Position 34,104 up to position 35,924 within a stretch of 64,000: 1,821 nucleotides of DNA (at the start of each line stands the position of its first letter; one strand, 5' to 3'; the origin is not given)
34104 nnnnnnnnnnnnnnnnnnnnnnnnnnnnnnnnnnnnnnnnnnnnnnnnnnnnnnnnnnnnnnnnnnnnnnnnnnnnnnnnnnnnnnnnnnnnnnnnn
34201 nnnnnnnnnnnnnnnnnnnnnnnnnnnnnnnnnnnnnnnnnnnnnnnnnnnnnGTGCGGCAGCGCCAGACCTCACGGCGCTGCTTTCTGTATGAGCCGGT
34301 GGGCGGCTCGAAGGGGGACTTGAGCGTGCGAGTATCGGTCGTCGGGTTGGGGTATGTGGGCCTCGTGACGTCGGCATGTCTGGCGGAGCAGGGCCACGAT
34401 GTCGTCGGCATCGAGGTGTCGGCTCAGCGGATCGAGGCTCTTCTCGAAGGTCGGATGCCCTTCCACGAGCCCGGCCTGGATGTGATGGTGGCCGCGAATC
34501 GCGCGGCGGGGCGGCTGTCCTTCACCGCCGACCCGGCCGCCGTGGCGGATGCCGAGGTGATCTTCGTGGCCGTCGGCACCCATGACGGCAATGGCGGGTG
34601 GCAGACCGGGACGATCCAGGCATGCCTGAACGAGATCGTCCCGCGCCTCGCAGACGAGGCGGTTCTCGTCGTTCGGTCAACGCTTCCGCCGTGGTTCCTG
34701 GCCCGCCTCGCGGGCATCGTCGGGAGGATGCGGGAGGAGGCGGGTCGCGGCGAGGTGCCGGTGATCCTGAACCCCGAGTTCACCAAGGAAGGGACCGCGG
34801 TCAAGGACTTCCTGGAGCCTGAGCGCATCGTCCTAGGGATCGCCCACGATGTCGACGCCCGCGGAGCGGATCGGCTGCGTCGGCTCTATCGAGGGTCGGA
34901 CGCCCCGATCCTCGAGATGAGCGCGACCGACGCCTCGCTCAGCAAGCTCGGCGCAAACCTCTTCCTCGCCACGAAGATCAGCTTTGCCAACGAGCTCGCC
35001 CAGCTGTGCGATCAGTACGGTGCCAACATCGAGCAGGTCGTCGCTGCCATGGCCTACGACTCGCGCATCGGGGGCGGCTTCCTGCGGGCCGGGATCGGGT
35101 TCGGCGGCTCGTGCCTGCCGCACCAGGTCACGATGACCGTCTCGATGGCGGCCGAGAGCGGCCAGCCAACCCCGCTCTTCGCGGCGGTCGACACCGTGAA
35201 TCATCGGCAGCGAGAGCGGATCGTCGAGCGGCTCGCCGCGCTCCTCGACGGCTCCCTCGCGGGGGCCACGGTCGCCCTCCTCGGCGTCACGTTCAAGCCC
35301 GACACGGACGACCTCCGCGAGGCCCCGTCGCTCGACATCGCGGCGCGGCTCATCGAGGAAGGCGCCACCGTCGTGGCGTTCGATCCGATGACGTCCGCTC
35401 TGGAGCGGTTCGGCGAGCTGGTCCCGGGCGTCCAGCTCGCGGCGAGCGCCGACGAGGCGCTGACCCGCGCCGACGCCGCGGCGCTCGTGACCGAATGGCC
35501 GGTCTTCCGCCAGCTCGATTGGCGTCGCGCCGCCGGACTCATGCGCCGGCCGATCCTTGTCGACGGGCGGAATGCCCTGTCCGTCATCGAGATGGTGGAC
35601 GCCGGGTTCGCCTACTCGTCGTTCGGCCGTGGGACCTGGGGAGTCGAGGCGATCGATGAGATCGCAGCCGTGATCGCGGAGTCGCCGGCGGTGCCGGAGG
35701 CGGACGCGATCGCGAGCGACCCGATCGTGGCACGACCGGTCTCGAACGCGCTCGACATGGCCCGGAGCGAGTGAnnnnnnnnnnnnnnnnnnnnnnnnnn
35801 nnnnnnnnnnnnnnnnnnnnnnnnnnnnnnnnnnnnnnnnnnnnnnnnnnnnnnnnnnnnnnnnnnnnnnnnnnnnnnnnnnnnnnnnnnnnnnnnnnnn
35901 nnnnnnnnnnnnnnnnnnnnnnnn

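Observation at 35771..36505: PelD-like logic: a membrane protein whose GGDEF domain lost the active site but kept the RxxD I-site, wedged between ugd and the priming transferase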

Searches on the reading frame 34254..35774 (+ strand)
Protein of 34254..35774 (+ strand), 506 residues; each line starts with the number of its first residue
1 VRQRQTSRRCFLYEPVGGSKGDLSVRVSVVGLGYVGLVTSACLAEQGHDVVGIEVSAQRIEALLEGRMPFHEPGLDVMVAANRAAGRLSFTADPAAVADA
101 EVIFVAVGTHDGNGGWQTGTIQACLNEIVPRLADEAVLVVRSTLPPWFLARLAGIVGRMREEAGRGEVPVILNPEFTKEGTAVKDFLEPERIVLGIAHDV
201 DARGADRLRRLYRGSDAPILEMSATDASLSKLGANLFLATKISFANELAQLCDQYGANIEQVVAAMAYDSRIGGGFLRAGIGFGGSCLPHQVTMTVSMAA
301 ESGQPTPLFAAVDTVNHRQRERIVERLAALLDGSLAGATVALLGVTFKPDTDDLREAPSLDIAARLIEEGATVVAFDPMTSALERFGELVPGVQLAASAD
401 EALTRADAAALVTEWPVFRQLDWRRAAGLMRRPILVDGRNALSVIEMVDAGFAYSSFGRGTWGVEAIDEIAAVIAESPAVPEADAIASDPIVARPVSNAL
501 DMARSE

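Call 3: search_protein_families(library=pfam, proteins=[window:34254-35774:+], max_evalue=1)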
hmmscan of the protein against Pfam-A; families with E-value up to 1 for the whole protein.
window:34254-35774:+ (506 aa): 9 families
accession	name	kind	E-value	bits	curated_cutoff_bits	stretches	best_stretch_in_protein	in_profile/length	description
PF03721.20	UDPG_MGDP_dh_N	-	5.8e-42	143.8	27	1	26-199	2-178/187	UDP-glucose/GDP-mannose dehydrogenase family, NAD binding domain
PF03720.21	UDPG_MGDP_dh_C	-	4.6e-29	101.3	30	1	341-442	1-101/103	UDP-glucose/GDP-mannose dehydrogenase family, UDP binding domain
PF00984.24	UDPG_MGDP_dh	-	3.1e-28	98.1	25.4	1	226-317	2-93/94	UDP-glucose/GDP-mannose dehydrogenase family, central domain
PF03446.21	NAD_binding_2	-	7.1e-05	23.3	21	1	27-111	2-67/161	NAD binding domain of 6-phosphogluconate dehydrogenase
PF02254.24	TrkA_N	-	0.00086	20.1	23.8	1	29-65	3-39/116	TrkA-N domain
PF02737.24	3HCDH_N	-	0.00097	19.5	22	1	27-107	2-86/180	3-hydroxyacyl-CoA dehydrogenase, NAD binding domain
PF02558.23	ApbA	-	0.0013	18.8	22.2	1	28-107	2-74/150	Ketopantoate reductase PanE/ApbA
PF03807.23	F420_oxidored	-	0.013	16.5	21.6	0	27-110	2-70/94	NADP oxidoreductase coenzyme F420-dependent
PF05724.17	TPMT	-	0.17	12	26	1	42-82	54-92/218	Thiopurine S-methyltransferase (TPMT)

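Call 4: search_protein_families(library=ncbifam, proteins=[window:34254-35774:+], max_evalue=1)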
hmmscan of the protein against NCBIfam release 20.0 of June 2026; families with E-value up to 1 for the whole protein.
window:34254-35774:+ (506 aa): 25 families
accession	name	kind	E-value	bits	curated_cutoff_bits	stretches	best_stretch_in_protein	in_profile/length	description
TIGR03026.1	NDP-sugDHase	subfamily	2.6e-112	375.6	189.8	1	26-440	2-413/413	nucleotide sugar dehydrogenase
NF047673.2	TeichurnBiosyTuaD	equivalog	2.8e-104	349.7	700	1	26-460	3-432/439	UDP-glucose 6-dehydrogenase TuaD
NF041297.1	UDPGDh_AglM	equivalog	5.9e-99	331.9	670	1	26-444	2-419/429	UDP-glucose 6-dehydrogenase AglM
NF040825.1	UDPMaNacDH_Arch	equivalog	4.7e-49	167.4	750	1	25-461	1-417/418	UDP-N-acetyl-D-mannosamine dehydrogenase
NF008286.0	PRK11064.1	equivalog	2.3e-41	141.8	459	1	26-423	5-404/420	UDP-N-acetyl-D-mannosamine dehydrogenase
NF011631.0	PRK15057.1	equivalog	4.5e-30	105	757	1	26-380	2-339/388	UDP-glucose 6-dehydrogenase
NF011729.0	PRK15182.1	equivalog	1.1e-07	31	592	1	24-385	6-362/425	Vi polysaccharide biosynthesis UDP-N-acetylglucosamine C-6 dehydrogenase TviB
TIGR00745.1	apbA_panE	subfamily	9.6e-05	21.8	141.35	1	26-107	1-76/305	2-dehydropantoate 2-reductase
NF005089.0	PRK06522.1-4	subfamily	0.00067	19.1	223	1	25-154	1-114/326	2-dehydropantoate 2-reductase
NF042925.1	FHMPC_DH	equivalog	0.0014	18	500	1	26-104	2-82/304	5-formyl-3-hydroxy-2-methylpyridine 4-carboxylate 5-dehydrogenase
NF006083.0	PRK08229.1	equivalog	0.0018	17.3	371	1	25-111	3-85/341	2-dehydropantoate 2-reductase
NF043037.1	ThreonDh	equivalog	0.0044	16.5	350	1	25-64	3-42/297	L-threonate dehydrogenase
NF012005.0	PRK15461.1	equivalog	0.016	14.4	348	1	27-65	4-42/298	sulfolactaldehyde 3-reductase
NF007039.0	PRK09496.3-2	equivalog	0.016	14.1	293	1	26-63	2-39/446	Trk system potassium transporter TrkA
TIGR01692.1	HIBADH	equivalog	0.018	14.4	291.6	0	362-409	11-56/288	3-hydroxyisobutyrate dehydrogenase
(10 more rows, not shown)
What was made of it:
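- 34326..35774 (+): ugd, a UDP-glucose 6-dehydrogenase-type nucleotide-sugar dehydrogenase. Its stop overlaps the receptor start. NCBIfam TIGR03026 at 2.6e-112 (calls 3, 4).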
